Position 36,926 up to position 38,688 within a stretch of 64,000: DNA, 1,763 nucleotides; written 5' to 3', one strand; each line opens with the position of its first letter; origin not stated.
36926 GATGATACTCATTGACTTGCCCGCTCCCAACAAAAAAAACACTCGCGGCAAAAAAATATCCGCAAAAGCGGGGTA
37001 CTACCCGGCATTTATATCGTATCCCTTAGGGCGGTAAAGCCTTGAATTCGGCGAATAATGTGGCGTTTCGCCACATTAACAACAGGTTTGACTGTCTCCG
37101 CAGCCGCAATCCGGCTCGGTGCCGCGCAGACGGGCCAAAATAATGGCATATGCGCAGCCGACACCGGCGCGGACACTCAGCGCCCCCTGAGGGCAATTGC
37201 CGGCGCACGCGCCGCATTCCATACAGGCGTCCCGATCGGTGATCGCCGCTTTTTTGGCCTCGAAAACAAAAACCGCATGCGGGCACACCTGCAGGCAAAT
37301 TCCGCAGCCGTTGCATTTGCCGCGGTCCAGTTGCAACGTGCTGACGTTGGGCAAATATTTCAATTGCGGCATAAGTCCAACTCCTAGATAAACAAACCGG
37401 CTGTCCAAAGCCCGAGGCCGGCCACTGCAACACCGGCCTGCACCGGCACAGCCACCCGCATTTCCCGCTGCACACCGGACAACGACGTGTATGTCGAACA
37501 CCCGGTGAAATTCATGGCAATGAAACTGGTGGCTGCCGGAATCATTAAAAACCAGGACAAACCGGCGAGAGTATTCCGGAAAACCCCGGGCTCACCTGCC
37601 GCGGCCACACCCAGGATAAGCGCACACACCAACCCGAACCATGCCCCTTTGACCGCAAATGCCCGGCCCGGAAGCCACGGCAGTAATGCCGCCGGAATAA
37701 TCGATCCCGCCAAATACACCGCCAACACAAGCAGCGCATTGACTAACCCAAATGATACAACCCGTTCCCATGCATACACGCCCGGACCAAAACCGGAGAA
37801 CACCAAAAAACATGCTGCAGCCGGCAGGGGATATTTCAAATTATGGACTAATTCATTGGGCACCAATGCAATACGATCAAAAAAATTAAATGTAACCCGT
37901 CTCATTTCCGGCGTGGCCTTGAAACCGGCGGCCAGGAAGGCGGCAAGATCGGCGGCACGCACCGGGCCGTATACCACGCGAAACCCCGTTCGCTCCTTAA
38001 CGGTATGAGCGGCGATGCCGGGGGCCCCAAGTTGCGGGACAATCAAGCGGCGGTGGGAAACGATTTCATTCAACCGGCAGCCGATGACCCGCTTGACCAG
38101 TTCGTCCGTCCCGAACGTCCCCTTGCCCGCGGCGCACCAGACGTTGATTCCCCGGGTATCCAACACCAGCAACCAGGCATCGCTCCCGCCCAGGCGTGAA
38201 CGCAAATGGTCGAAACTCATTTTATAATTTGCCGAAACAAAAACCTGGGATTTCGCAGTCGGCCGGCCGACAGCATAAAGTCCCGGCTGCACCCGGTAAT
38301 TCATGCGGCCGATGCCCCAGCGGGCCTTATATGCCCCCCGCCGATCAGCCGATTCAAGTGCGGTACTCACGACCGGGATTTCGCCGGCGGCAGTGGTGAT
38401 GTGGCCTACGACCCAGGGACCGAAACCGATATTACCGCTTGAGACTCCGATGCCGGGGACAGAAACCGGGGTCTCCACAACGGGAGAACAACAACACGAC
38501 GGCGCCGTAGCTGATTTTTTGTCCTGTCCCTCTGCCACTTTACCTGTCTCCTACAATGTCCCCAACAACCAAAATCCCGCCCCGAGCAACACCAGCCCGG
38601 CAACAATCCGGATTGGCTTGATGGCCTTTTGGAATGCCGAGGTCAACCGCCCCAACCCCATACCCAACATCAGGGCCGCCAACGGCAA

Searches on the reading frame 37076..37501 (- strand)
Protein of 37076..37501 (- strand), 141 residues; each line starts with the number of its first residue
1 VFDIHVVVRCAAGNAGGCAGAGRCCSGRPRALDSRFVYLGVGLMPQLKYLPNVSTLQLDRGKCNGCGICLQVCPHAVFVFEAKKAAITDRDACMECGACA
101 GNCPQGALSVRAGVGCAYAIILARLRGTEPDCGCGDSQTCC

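Call 3: search_protein_families(library=pfam, proteins=[window:37076-37501:-], max_evalue=1)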
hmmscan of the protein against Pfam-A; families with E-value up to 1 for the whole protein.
window:37076-37501:- (141 aa): 16 families
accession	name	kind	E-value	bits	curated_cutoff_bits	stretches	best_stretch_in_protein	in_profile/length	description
PF00037.32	Fer4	-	4.3e-13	48.9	21.1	2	58-76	3-21/24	4Fe-4S binding domain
PF13187.11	Fer4_9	-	3.3e-08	33.9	27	1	62-107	1-51/52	4Fe-4S dicluster domain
PF12838.12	Fer4_7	-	5.6e-08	33.6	27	1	62-107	1-52/52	4Fe-4S dicluster domain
PF12797.12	Fer4_2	-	6.3e-08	32.5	24.5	2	58-74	5-21/22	4Fe-4S binding domain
PF13237.11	Fer4_10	-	4.7e-07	30.1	25.5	2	57-104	3-53/53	4Fe-4S dicluster domain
PF12837.12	Fer4_6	-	1.7e-06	28.1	25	2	59-78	5-24/24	4Fe-4S binding domain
PF14697.11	Fer4_21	-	8.2e-06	26.3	35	2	58-107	3-56/59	4Fe-4S dicluster domain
PF13484.11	Fer4_16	-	0.0019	19.3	30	1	62-79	1-18/66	4Fe-4S double cluster binding domain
PF25160.1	LdpA_Fe-S-bd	-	0.0059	16.8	27.6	2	60-76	25-41/49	LdpA Fe-S cluster-binding domain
PF12798.12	Fer4_3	-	0.0084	17.3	27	2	63-75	1-13/15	4Fe-4S binding domain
PF13459.11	Fer4_15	-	0.014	16.5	22.4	2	58-81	3-25/66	4Fe-4S single cluster domain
PF13183.11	Fer4_8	-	0.024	15.6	27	3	91-106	52-67/68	4Fe-4S dicluster domain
PF12800.12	Fer4_4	-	0.026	15.3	24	2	62-74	3-15/17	4Fe-4S binding domain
PF13370.11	Fer4_13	-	0.094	13.9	24.5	1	59-84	2-26/58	4Fe-4S single cluster domain of Ferredoxin I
PF17179.9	Fer4_22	-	0.17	13.2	27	1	57-76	75-94/95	4Fe-4S dicluster domain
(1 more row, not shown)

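Call 4: search_protein_families(library=ncbifam, proteins=[window:37076-37501:-], max_evalue=1)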
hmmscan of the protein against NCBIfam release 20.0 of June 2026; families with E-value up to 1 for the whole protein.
window:37076-37501:- (141 aa): 96 families (the best 25 are shown)
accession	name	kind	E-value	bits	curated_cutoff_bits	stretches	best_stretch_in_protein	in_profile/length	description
NF040864.1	HgcB_ferredoxin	equivalog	1.9e-35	120.6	99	1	48-141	1-93/93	mercury methylation ferredoxin HgcB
NF043039.1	HgcAB_like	equivalog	6.7e-16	58.8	285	1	53-109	292-350/350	HgcAB-like fusion protein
NF040770.1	hetero_SS_HdrA2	exception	6e-11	41.2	1100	1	56-111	572-626/777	CoB-CoM heterodisulfide reductase HdrA2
NF038196.1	ferrodoxin_EFR1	subfamily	4.4e-10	40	75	1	58-110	182-231/242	EFR1 family ferrodoxin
NF006221.0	PRK08348.1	subfamily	1.9e-09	37.3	124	1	56-110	39-94/136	NADH-plastoquinone oxidoreductase subunit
NF042909.1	FMH_DH_FwdF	exception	5.7e-09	35.5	375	1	54-111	250-314/336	tungsten-dependent formylmethanofuran dehydrogenase subunit FwdF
TIGR02179.1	PorD_KorD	subfamily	8.5e-09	35.4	60.05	1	59-110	23-74/78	2-oxoacid:acceptor oxidoreductase, delta subunit, pyruvate/2-ketoisovalerate family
NF007382.0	PRK09898.1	equivalog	1.3e-08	34.6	213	1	51-110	144-200/208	ferredoxin-like protein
TIGR02060.1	aprB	equivalog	2.9e-08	33.7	135.65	1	59-114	6-68/132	adenylyl-sulfate reductase subunit beta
NF040684.1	PorD_Arch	equivalog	3.9e-08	33.3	120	1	58-110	29-81/85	pyruvate synthase subunit PorD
NF007203.0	PRK09624.1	equivalog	5.1e-08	33.1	171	1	56-109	46-99/105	pyuvate ferredoxin oxidoreductase subunit delta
NF043069.1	T4HPD_activ_SAM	equivalog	7.3e-08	32.1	425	1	56-109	46-98/299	trans-4-hydroxy-L-proline dehydratase activase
TIGR02494.1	PFLE_PFLC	subfamily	1e-07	31.5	174.35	1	55-112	42-101/293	glycyl-radical enzyme activating protein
NF045874.1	Vhu_polyferre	exception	1.4e-07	30.6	600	1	52-118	187-253/381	F420-non-reducing hydrogenase associated-polyferredoxin VhuB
NF007202.0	PRK09623.1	equivalog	2e-07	31.3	166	1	58-110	48-100/105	3-methyl-2-oxobutanoate dehydrogenase subunit delta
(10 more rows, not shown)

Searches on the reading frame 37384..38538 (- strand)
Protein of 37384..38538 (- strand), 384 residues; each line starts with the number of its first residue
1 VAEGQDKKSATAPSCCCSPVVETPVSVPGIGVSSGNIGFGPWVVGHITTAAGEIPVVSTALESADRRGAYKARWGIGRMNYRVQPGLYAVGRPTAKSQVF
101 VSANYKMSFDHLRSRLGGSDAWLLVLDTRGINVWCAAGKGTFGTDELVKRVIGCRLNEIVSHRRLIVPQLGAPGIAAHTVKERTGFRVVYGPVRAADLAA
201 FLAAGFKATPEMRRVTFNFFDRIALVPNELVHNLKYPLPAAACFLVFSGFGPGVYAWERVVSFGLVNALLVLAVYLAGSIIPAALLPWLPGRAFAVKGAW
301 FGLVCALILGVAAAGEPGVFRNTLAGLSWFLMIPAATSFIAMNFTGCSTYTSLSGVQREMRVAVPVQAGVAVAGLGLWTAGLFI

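Call 3: search_protein_families(library=pfam, proteins=[window:37384-38538:-], max_evalue=1)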
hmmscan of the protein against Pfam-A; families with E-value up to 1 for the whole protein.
window:37384-38538:- (384 aa): 1 family
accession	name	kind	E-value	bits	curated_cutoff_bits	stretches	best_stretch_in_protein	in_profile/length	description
PF03599.22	CdhD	-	5.6e-09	35.7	24.8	1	81-198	266-383/387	CO dehydrogenase/acetyl-CoA synthase delta subunit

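Call 4: search_protein_families(library=ncbifam, proteins=[window:37384-38538:-], max_evalue=1)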
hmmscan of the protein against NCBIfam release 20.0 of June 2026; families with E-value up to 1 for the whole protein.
window:37384-38538:- (384 aa): 3 families
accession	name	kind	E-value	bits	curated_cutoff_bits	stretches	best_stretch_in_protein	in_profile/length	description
NF040863.1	HgcA_corrinoid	equivalog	2.9e-133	444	275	1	54-383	1-324/325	mercury methylation corrinoid protein HgcA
NF043039.1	HgcAB_like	equivalog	3.7e-57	194.5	285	1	79-352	12-280/350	HgcAB-like fusion protein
NF003195.0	PRK04165.1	equivalog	1.5e-16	60.4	306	1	81-204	322-445/450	acetyl-CoA decarbonylase/synthase complex subunit gamma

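Call 57: find_related_loci(query=A6, collection=genome_contigs, flank=5000)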
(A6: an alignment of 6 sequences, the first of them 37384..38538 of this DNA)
Query A6 (384 aa) in genome_contigs; peptide patterns used: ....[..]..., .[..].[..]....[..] (x = any residue, [..] = any of these).
600 stretches matched a pattern (row limit reached: there are more); 596 encode a relative of the query (tblastn E <= 1e-3); the best 80 are kept; 80 distinct loci.
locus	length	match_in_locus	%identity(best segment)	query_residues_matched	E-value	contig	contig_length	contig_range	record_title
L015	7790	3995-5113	56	6-384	8e-131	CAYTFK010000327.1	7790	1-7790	MAG TPA_asm: uncultured Planctomycetaceae bacterium isolate binchicken_co43_353 genome assembly, contig: NODE_16441_leng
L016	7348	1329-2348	60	45-384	1e-128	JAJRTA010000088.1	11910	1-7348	MAG: Candidatus Zixiibacteriota bacterium isolate Dive96_bin1.186 k141_1814092, whole genome shotgun sequence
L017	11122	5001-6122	56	15-384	3e-127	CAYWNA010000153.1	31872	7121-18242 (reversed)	MAG TPA_asm: uncultured Pirellulaceae bacterium isolate binchicken_co65_467 genome assembly, contig: NODE_5664_length_31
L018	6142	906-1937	57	41-384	4e-123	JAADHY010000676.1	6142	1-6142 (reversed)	MAG: Planctomycetota bacterium isolate M_MetaBat.224 contig-127_22726, whole genome shotgun sequence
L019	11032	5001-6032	56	41-384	3e-119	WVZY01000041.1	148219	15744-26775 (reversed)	MAG: Candidatus Latescibacterota bacterium isolate CS4-C107 C_merged_R1_(paired)_contig_1048, whole genome shotgun seque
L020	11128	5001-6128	51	5-384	8e-118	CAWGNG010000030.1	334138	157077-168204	MAG: uncultured Planctomycetaceae bacterium isolate MFD01112.bin.1.69 genome assembly, contig: contig_4565, whole genome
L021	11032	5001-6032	57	41-383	1e-115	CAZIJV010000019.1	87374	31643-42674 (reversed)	MAG TPA_asm: uncultured Syntrophobacter sp. isolate SRP239243_co1_430 genome assembly, contig: NODE_232_length_87374_cov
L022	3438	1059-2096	60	41-384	3e-118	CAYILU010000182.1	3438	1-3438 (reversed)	MAG TPA_asm: uncultured bacterium isolate ERP119705_co20_536 genome assembly, contig: NODE_47242_length_3438_cov_8.60212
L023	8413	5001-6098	52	12-384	2e-114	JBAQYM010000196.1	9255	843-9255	MAG: Syntrophobacteraceae bacterium isolate MFD12011_ilm_asm_bin22 k127_23195, whole genome shotgun sequence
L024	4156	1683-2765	55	3-383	8e-116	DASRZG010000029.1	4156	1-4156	MAG TPA_asm: Phycisphaerae bacterium isolate SMAG_U14157 k141_3802180, whole genome shotgun sequence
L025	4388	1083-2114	52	41-384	3e-115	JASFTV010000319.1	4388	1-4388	MAG: Desulfobacteraceae bacterium isolate D1103U20metaG_sub_Bin_336 D1103U20metaG_FD_scaffold_8725_c1, whole genome shot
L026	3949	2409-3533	51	3-384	3e-115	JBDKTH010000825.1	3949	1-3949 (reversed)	MAG: Thermoguttaceae bacterium isolate 6_bin.231_R1 c_000000300087, whole genome shotgun sequence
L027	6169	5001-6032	54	41-384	3e-113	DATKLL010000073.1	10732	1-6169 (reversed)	MAG TPA_asm: Syntrophales bacterium isolate SMAG_U14684 k141_3565135, whole genome shotgun sequence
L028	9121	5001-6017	55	42-384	3e-113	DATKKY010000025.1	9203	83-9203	MAG TPA_asm: bacterium isolate SMAG_U14670 k141_1595856, whole genome shotgun sequence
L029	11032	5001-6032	53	41-384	1e-112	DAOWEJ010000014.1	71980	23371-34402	MAG TPA_asm: Deltaproteobacteria bacterium isolate CSMAG_1936 CSMAG_1936_k141_514737_length_71980_cov_18.0811, whole gen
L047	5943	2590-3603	54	47-384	7e-109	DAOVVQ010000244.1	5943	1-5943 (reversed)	MAG TPA_asm: Planctomycetota bacterium isolate CSMAG_1709 CSMAG_1709_k141_1914220_length_5943_cov_17.0000, whole genome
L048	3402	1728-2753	53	41-384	2e-111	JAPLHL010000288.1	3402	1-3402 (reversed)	MAG: Chloroflexota bacterium isolate LacPavin_0920_SED4_MAG_48_8 LacPavin_0920_SED4_scaffold_1988662, whole genome shotg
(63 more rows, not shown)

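Call 80: search_protein_families(library=pfam, proteins=[L048:982-1716:+, L047:516-842:+], max_evalue=0.01)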
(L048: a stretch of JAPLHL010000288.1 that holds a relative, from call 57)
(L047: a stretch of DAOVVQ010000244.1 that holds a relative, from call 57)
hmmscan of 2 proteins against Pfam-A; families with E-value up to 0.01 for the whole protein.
L048:982-1716:+ (245 aa): 5 families
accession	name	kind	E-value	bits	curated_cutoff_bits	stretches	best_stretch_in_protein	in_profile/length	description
PF07705.17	CARDB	-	7.4e-12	45.8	22.7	1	33-107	6-81/101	CARDB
PF22544.2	HYDIN_VesB_CFA65-like_Ig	-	7.5e-06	26.5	25.5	1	41-99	13-74/100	HYDIN/CFA65/VesB-like, Ig-like domain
PF13473.12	Cupredoxin_1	-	6.1e-05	23.4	27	0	12-105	6-90/104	Cupredoxin-like domain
PF05506.17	PLipase_C_C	-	0.00095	20.5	24.4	1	50-108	13-68/80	Bacterial phospholipase C, C-terminal domain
PF14310.12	Fn3-like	-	0.0024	18.4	25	0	80-97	26-43/71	Fibronectin type III-like domain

L047:516-842:+ (109 aa): 3 families
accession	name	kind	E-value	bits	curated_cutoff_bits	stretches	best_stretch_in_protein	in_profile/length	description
PF04945.19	YHS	-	1.6e-07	31.6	30.3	1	75-102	18-45/47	YHS domain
PF24273.1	TRASH_HVO_1752_C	-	0.0012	19.4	27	1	77-96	20-39/47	HVO_1752, C-terminal TRASH domain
PF08394.17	Arc_trans_TRASH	-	0.0046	17.5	27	1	75-95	16-37/43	Archaeal TRASH domain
